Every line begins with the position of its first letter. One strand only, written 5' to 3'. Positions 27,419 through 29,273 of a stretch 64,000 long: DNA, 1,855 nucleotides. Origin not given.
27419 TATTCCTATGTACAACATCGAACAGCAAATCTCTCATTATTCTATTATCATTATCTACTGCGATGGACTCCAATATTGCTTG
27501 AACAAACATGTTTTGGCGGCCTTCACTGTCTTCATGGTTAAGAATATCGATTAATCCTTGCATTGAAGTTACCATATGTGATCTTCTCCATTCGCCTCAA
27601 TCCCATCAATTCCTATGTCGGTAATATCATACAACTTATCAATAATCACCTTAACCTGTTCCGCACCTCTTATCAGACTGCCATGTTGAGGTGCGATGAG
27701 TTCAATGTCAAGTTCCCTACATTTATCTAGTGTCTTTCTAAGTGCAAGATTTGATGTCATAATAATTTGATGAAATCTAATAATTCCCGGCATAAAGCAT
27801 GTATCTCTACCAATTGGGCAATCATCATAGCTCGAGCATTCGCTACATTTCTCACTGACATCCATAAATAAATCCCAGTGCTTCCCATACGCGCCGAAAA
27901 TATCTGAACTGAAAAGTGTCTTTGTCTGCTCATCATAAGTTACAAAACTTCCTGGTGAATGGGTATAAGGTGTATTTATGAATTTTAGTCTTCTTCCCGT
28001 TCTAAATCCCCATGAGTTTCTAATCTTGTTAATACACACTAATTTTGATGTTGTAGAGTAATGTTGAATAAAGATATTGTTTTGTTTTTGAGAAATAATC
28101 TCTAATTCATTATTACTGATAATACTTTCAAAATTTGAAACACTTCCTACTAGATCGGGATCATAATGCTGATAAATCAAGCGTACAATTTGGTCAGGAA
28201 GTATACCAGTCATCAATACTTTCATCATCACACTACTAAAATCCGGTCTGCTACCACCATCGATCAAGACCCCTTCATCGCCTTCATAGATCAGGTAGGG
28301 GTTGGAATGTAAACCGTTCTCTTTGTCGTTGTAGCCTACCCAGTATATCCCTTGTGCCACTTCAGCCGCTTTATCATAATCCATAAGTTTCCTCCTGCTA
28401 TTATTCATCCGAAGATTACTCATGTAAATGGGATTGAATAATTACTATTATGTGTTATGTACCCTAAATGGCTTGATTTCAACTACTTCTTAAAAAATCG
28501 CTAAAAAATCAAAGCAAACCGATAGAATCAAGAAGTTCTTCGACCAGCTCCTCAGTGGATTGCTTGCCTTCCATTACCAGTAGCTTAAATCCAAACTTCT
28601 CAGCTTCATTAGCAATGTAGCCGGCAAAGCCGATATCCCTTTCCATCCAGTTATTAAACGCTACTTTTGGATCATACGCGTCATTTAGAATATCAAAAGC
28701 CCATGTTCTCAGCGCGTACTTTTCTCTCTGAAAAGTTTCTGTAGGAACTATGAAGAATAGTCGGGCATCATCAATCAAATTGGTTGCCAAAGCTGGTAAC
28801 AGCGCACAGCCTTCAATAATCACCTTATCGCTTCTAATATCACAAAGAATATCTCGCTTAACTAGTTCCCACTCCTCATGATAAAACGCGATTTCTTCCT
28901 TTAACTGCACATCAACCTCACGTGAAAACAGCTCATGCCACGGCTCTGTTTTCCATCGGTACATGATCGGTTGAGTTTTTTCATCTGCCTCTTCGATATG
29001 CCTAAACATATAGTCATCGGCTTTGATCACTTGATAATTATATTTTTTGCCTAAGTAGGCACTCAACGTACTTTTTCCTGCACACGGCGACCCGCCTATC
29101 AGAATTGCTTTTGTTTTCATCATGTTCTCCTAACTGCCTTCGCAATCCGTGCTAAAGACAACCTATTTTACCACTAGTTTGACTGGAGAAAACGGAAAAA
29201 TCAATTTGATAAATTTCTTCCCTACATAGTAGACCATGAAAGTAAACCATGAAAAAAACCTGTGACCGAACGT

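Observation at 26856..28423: Diiron MBL-fold (ODP/flavodiiron-like) sensor gene overlapping a GGDEF cyclase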

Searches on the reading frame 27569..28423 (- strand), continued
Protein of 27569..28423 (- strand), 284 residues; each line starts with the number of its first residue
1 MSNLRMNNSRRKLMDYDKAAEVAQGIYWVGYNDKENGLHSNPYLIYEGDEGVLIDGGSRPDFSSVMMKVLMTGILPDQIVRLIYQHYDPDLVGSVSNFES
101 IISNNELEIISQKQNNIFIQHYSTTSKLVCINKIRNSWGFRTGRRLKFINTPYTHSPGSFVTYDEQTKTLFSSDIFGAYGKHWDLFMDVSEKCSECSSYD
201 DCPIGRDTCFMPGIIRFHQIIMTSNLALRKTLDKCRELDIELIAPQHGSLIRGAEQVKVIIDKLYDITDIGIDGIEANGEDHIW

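Call 16: find_encoding_contigs(protein=P0045, flank=5000, max_places=3)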
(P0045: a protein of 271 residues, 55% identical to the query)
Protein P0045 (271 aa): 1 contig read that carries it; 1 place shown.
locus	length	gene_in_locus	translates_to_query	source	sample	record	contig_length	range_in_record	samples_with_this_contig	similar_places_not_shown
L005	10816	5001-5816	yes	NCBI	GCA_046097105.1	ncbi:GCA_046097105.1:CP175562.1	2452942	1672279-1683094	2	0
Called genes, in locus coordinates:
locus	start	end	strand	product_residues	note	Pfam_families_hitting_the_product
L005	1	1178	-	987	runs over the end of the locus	PF04313:HSDR_N, PF00270:DEAD (weak), PF04851:ResIII, PF18766:SWI2_SNF2, PF22679:T1R_D3-like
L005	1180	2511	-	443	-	PF01420:Methylase_S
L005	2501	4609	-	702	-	PF12161:HsdM_N, PF02384:N6_Mtase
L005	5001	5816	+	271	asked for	PF00753:Lactamase_B, PF19583:ODP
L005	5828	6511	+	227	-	PF22335:Cas10-Cmr2_palm2 (weak), PF00990:GGDEF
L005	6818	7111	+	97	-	PF02604:PhdYeFM_antitox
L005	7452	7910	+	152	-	-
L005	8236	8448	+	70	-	-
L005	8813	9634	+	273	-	-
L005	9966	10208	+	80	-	PF21742:DUF6868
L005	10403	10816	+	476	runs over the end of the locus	PF00239:Resolvase, PF07508:Recombinase, PF13408:Zn_ribbon_recom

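Call 17: find_encoding_contigs(protein=P0071, flank=5000, max_places=2)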
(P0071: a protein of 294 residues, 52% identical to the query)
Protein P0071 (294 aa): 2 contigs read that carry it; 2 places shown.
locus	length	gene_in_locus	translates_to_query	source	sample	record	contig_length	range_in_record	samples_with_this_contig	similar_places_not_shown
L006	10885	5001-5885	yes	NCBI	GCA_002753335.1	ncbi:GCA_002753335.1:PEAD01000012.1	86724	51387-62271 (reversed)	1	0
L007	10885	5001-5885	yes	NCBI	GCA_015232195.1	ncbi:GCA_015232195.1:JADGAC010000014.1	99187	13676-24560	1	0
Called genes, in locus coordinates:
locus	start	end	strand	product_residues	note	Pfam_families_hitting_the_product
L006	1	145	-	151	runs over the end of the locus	PF02381:MraZ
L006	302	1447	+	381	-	PF00155:Aminotran_1_2, PF01053:Cys_Met_Meta_PP (weak), PF00202:Aminotran_3 (weak)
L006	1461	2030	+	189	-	PF02887:PK_C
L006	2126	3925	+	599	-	PF00672:HAMP, PF01590:GAF, PF13185:GAF_2, PF13492:GAF_3, PF00990:GGDEF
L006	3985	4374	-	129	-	PF03646:FlaG (weak)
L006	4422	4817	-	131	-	PF00072:Response_reg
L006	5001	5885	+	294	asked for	PF00753:Lactamase_B, PF19583:ODP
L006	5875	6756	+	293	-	PF00512:HisKA, PF02518:HATPase_c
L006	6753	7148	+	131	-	PF00072:Response_reg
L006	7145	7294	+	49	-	-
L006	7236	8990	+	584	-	PF05157:MshEN, PF00437:T2SSE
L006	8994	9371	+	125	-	PF00072:Response_reg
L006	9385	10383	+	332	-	PF05231:MASE1, PF03924:CHASE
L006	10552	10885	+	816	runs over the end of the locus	PF00989:PAS, PF13426:PAS_9, PF00989:PAS, PF24820:Diguanyl_cycl_sensor, PF13426:PAS_9, PF00512:HisKA, PF02518:HATPase_c, PF00072:Response_reg, +2 more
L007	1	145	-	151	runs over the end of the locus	PF02381:MraZ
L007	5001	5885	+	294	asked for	PF00753:Lactamase_B, PF19583:ODP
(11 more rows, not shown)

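Call 18: find_encoding_contigs(protein=P0097, flank=5000, max_places=3)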
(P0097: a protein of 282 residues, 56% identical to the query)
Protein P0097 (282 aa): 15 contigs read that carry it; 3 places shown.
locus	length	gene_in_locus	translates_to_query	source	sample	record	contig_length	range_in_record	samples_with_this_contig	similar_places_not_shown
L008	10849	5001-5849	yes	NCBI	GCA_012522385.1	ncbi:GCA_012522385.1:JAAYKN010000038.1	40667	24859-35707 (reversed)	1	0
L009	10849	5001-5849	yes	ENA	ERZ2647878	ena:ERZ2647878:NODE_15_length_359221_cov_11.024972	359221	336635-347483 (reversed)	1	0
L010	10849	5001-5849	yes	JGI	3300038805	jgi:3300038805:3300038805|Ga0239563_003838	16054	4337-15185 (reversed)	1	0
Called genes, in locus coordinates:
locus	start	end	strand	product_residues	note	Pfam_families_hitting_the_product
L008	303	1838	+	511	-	-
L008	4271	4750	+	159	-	PF00583:Acetyltransf_1, PF13673:Acetyltransf_10 (weak), PF13508:Acetyltransf_7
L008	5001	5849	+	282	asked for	PF00753:Lactamase_B, PF19583:ODP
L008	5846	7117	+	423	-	PF08447:PAS_3, PF01966:HD, PF13487:HD_5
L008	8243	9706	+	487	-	-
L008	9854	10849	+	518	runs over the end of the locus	-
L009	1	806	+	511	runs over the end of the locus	-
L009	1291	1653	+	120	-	PF03965:Penicillinase_R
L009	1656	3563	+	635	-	PF05569:Peptidase_M56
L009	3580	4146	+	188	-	-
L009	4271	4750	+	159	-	PF00583:Acetyltransf_1, PF13673:Acetyltransf_10 (weak), PF13508:Acetyltransf_7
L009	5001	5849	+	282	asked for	PF00753:Lactamase_B, PF19583:ODP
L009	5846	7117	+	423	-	PF08447:PAS_3, PF01966:HD, PF13487:HD_5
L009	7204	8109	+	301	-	PF00165:HTH_AraC (faint), PF12833:HTH_18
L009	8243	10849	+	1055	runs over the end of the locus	-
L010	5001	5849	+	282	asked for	PF00753:Lactamase_B, PF19583:ODP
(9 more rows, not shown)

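Call 19: find_encoding_contigs(protein=P0091, flank=5000, max_places=2)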
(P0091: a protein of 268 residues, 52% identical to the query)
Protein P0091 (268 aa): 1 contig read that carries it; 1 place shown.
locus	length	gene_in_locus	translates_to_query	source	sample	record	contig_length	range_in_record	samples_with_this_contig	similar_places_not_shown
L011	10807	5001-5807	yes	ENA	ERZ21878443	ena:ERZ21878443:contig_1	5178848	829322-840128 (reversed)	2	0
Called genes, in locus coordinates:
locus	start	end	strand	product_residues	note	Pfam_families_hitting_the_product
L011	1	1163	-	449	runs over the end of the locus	PF00149:Metallophos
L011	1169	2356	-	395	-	PF00465:Fe-ADH, PF13685:Fe-ADH_2, PF25137:ADH_Fe_C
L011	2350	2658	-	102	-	PF03992:ABM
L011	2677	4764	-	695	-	PF24161:CCDC39 (faint)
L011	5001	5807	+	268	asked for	PF00753:Lactamase_B, PF19583:ODP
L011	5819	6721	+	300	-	PF00512:HisKA, PF02518:HATPase_c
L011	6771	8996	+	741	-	PF00072:Response_reg, PF00437:T2SSE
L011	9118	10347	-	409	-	PF12838:Fer4_7 (weak), PF13183:Fer4_8, PF13534:Fer4_17, PF02754:CCG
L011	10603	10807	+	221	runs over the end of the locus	-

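Call 20: find_encoding_contigs(protein=P0050, flank=5000, max_places=2)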
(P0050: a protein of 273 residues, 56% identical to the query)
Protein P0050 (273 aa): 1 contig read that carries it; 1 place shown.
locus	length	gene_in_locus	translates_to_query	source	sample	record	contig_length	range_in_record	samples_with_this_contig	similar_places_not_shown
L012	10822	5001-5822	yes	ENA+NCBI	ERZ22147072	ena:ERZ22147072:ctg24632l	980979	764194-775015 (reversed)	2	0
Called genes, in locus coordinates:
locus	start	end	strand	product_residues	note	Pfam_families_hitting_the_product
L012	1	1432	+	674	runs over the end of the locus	PF17391:Urocanase_N, PF01175:Urocanase, PF17392:Urocanase_C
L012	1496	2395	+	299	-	PF07837:FTCD_N, PF02971:FTCD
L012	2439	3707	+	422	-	PF07969:Amidohydro_3, PF01979:Amidohydro_1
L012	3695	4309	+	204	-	PF04961:FTCD_C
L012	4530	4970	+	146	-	PF09021:HutP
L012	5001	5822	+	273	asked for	PF00753:Lactamase_B, PF19583:ODP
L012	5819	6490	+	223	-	PF00990:GGDEF, PF22335:Cas10-Cmr2_palm2 (weak)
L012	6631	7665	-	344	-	PF13349:DUF4097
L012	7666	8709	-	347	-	PF22564:HAAS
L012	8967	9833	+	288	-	PF00924:MS_channel_2nd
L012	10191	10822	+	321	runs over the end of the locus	PF00108:Thiolase_N, PF08392:FAE1_CUT1_RppA (weak), PF08545:ACP_syn_III, PF08541:ACP_syn_III_C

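Call 31: find_related_loci(query=A1, collection=metagenome_contigs, flank=4000)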
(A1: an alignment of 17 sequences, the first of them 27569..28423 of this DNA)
Query A1 (284 aa) in metagenome_contigs; peptide patterns used: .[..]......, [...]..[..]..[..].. (x = any residue, [..] = any of these).
600 stretches matched a pattern (row limit reached: there are more); 514 encode a relative of the query (tblastn E <= 1e-3); the best 80 are kept; 80 distinct loci.
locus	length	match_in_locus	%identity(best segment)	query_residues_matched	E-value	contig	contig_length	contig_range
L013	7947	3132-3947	71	13-284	5e-144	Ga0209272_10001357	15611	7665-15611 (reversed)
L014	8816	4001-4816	71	13-284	5e-143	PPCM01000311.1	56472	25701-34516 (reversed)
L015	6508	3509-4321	73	14-284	1e-142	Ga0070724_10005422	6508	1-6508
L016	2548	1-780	70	25-284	9e-138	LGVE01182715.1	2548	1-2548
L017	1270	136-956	74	10-283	3e-141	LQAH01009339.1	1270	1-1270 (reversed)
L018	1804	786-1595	52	6-275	6e-104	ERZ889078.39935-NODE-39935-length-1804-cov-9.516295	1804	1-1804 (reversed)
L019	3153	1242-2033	53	14-277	1e-99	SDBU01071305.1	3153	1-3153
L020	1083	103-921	50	3-275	2e-106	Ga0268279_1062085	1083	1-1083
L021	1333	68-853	53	14-275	3e-105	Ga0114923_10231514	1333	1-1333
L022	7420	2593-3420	52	4-273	2e-96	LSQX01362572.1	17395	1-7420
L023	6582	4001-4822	50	6-279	1e-96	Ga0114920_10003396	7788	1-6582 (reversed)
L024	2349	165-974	49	6-275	1e-99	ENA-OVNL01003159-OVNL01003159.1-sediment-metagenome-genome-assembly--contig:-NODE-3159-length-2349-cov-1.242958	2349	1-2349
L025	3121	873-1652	56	18-277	2e-97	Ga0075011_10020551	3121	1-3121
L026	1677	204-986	54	15-275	3e-101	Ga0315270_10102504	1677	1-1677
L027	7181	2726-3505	55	18-277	1e-94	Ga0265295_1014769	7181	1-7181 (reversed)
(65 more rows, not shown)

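Call 33: predict_structure(alignment_id=A1)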
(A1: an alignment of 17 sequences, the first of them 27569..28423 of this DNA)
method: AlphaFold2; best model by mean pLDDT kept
length: 284 residues; sequences in the alignment: 17
mean_pLDDT: 85.4   pTM: 0.87
mean pLDDT of the five models: 85.4, 84.9, 84.8, 84.4, 83.9
residues with pLDDT >= 90: 139; 70-90: 119; 50-70: 14; < 50: 12
segments of 3 or more residues with pLDDT < 50: 1-12
pLDDT, mean of each block of 10 residues (from residue 1): 33 73 95 75 93 83 88 93 88 84 90 90 90 97 97 79 98 85 75 77 76 88 92 95 92 92 92 89 70
secondary structure, 60 per line:
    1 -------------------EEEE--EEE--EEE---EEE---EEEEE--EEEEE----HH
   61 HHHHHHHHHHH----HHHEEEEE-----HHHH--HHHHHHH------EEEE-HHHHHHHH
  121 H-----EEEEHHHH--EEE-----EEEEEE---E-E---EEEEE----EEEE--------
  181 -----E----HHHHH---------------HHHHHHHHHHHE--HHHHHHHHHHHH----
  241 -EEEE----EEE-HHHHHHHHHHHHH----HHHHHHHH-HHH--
elements in order: E20-23 E26-28 E31-33 E37-39 E43-47 E50-54 H59-71 E79-83 H89-92 H95-101 E108-111 H113-121 E127-130 H131-134 E137-139 E145-150 E160-164 E169-172 H191-195 H211-221 H225-236 E242-245 E250-252 H254-266 H271-278
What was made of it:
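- On ODP family (Pfam PF19583, oxygen-binding di-iron protein): AlphaFold model pLDDT 85 (call 33).
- Model confidence in the loop is only 75-77 (call 33).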

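Call 41: fold_search(model_id=the predicted structure, library=pdb)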
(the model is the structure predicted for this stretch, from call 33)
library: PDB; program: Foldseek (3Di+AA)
matches with E <= 10: 960; with E <= 0.001: 662
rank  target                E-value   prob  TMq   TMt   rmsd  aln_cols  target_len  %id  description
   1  6qrq_D                4.8e-20  1.00  0.72  0.81   2.9       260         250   27  Apo conformation of chemotaxis sensor ODP (released 2019-06-19)
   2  6qrq_B                7.0e-20  1.00  0.72  0.81   2.9       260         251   27  Apo conformation of chemotaxis sensor ODP (released 2019-06-19)
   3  6qrq_C                1.3e-19  1.00  0.72  0.82   2.8       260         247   26  Apo conformation of chemotaxis sensor ODP (released 2019-06-19)
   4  6qwo_A                3.6e-19  1.00  0.72  0.81   2.9       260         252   27  Zinc-reconstituted ODP from T. maritima (released 2019-06-19)
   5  6qwo_B                5.2e-19  1.00  0.72  0.81   2.9       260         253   27  Zinc-reconstituted ODP from T. maritima (released 2019-06-19)
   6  6qrq_A                9.8e-19  1.00  0.71  0.81   4.1       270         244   26  Apo conformation of chemotaxis sensor ODP (released 2019-06-19)
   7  6r9n_B                4.1e-17  1.00  0.70  0.85   3.0       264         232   26  Peroxy diiron species of chemotaxis sensor ODP (released 2019-06-19)
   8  6r9n_A                1.1e-16  1.00  0.68  0.82   2.9       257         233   26  Peroxy diiron species of chemotaxis sensor ODP (released 2019-06-19)
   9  6qnm_B                3.0e-16  1.00  0.70  0.83   3.2       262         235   26  Apo state of chemotaxis sensor ODP from T. denticola (released 2019-06-19)
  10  2q9u_A                6.1e-16  1.00  0.68  0.48   4.8       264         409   20  Crystal structure of the flavodiiron protein from Giardia intestinalis (released 2007-12-11)
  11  6qnm_A                7.8e-16  1.00  0.72  0.82   2.9       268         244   26  Apo state of chemotaxis sensor ODP from T. denticola (released 2019-06-19)
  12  2q9u_B                1.1e-15  1.00  0.68  0.49   4.7       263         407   21  Crystal structure of the flavodiiron protein from Giardia intestinalis (released 2007-12-11)
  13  1e5d_A                3.1e-15  1.00  0.70  0.51   4.3       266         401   21  RUBREDOXIN OXYGEN:OXIDOREDUCTASE (ROO) FROM ANAEROBE DESULFOVIBRIO GIGAS (released 2000-11-17)
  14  6h0d                  3.4e-14  1.00  0.68  0.49   3.2       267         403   17  Metal soaked Flv1 flavodiiron core from Synechocystis sp. PCC6803 (released 2019-01-30)
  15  1ycf_A                3.7e-14  1.00  0.67  0.49   4.7       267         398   21  Oxidized (di-ferric) FprA from Moorella thermoacetica (released 2005-04-19)
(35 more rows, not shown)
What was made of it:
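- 27569..28384 (-): ODP-family (oxygen-binding di-iron protein-like) sensor gene, 271 aa from the corrected start M14. The 284-aa ORF reaching 28423 is an over-extension. Foldseek top hits are the ODP structures, TM 0.72/0.81 (call 41).
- On ODP family (Pfam PF19583, oxygen-binding di-iron protein): Foldseek ranks 1-9 and 11 are 6qrq, 6qwo, 6r9n and 6qnm, with TM 0.70-0.85 (call 41).
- Closest known: Flavodiiron proteins. Same: Homologous MBL-type diiron domain, with Foldseek E-values of 1e-13 to 1e-16 (call 41).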

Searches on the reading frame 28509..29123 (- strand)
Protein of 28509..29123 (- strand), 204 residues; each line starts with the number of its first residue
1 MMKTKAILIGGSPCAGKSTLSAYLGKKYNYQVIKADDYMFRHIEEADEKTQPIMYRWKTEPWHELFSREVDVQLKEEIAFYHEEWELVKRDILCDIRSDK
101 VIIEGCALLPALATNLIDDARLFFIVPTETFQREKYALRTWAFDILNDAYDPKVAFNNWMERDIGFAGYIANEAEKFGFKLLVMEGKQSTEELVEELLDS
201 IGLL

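Call 3: search_protein_families(library=pfam, proteins=[window:28509-29123:-], max_evalue=0.1)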
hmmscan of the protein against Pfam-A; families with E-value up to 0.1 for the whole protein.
window:28509-29123:- (204 aa): 10 families
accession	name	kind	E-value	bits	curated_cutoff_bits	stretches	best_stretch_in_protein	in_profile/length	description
PF13238.12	AAA_18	-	3e-05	24.9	29.4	1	7-71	1-68/128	AAA domain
PF13671.12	AAA_33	-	8.6e-05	23.3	27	1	7-51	2-46/143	AAA domain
PF06414.18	Zeta_toxin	-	9.1e-05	22.4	22.3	1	5-48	17-66/199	Zeta toxin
PF13207.12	AAA_17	-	0.0001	23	27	1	11-47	2-38/136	AAA domain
PF13521.12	AAA_28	-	0.00013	22.7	27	1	7-58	2-50/164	AAA domain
PF02224.24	Cytidylate_kin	-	0.023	14.8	26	1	8-101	2-85/211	Cytidylate kinase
PF01202.28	SKI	-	0.05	14.2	22.1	1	14-42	2-30/159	Shikimate kinase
PF20720.3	nSTAND3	-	0.057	13.5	27.2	1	3-37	16-53/155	Novel STAND NTPase 3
PF17213.9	Hydin_ADK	-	0.061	13.9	27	1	6-40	1-35/196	Hydin Adenylate kinase-like domain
PF18751.7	Ploopntkinase3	-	0.091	12.7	27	0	4-48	3-48/187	P-loop Nucleotide Kinase3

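Call 4: search_protein_families(library=ncbifam, proteins=[window:28509-29123:-], max_evalue=0.1)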
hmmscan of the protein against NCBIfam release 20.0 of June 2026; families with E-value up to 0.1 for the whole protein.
window:28509-29123:- (204 aa): 27 families (the best 25 are shown)
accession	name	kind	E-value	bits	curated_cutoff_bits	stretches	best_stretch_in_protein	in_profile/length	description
TIGR00152.1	TIGR00152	equivalog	1.3e-05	25.1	65.55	1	9-60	4-55/188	dephospho-CoA kinase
NF005115.0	PRK06547.1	equivalog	2.7e-05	23.6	173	1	3-39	14-51/172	hypothetical protein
NF005994.0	PRK08118.1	equivalog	9.8e-05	22.4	215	1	5-43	2-40/172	DNA topology modulation protein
NF008996.1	PRK12339.1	equivalog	0.00011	22.1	250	1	6-45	2-41/193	mevalonate-3-phosphate 5-kinase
NF008995.0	PRK12338.1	equivalog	0.00025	20.6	434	1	1-128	1-137/319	hypothetical protein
NF004861.0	PRK06217.1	equivalog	0.0013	18.2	203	1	6-43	3-40/183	hypothetical protein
NF003012.0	PRK03839.1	equivalog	0.0038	17.2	152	1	7-42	3-38/180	putative kinase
NF005576.0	PRK07261.1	equivalog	0.0056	16.4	224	1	7-42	3-38/171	DNA topology modulation protein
NF003230.0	PRK04195.1-6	equivalog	0.0077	14.9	441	1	3-34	38-69/494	replication factor C large subunit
TIGR01351.1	adk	subfamily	0.0094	15.6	168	1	7-46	2-41/212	adenylate kinase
TIGR02173.1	cyt_kin_arch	equivalog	0.0097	15.9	102.1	1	7-37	3-33/169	(d)CMP kinase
NF003259.0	PRK04220.1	equivalog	0.014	14.8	343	1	6-126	94-219/306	2-phosphoglycerate kinase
NF003227.0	PRK04195.1-2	equivalog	0.018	13.8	502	1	3-37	42-79/487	replication factor C large subunit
NF005250.0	PRK06761.1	equivalog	0.02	13.9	270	0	2-39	1-38/282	hypothetical protein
NF001387.0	PRK00279.2-5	equivalog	0.025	14.2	373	1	6-48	2-44/224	adenylate kinase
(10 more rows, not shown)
